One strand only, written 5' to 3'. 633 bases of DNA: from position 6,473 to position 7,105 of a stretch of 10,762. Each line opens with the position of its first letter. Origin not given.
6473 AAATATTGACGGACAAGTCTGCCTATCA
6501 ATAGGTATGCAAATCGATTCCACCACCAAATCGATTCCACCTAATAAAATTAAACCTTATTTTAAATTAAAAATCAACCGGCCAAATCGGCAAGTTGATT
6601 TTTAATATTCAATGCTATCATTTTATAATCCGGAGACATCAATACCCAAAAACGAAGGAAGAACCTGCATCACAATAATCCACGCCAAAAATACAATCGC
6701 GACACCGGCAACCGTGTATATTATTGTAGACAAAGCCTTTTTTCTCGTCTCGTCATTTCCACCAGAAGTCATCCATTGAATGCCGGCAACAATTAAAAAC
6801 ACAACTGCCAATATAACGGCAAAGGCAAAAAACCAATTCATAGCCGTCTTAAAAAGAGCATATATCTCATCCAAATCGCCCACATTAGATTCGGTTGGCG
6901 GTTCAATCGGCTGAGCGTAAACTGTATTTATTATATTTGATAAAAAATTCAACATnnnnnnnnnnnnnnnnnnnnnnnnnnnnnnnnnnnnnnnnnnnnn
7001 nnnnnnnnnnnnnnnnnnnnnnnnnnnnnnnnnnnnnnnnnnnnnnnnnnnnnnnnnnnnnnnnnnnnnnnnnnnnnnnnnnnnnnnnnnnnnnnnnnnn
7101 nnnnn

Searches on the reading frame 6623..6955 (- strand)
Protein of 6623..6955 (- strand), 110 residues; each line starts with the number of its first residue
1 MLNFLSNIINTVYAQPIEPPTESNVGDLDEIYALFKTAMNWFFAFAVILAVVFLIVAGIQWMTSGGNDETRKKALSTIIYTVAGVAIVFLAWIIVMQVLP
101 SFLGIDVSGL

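Call 6: search_protein_families(library=pfam, proteins=[window:6623-6955:-], max_evalue=0.01)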
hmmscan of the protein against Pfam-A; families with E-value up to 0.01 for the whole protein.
window:6623-6955:- (110 aa): 6 families
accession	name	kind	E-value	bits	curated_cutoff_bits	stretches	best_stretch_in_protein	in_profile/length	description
PF18895.5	T4SS_pilin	-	4e-13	49.7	26.6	1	29-95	3-68/71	Type IV secretion system pilin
PF04956.18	TrbC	-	4.2e-06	27.3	27.9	1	29-95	35-95/98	TrbC/VIRB2 pilin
PF02322.20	Cyt_bd_oxida_II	-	0.00061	19.7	35.6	1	31-99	144-212/302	Cytochrome bd terminal oxidase subunit II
PF16192.10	PMT_4TMC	-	0.0017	18.3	32.4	1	30-98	50-121/202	C-terminal four TMM region of protein-O-mannosyltransferase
PF04893.22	Yip1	-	0.0019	18.5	28.6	1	37-103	59-128/173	Yip1 domain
PF04144.18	SCAMP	-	0.0055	17.4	27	1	35-93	23-82/172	SCAMP family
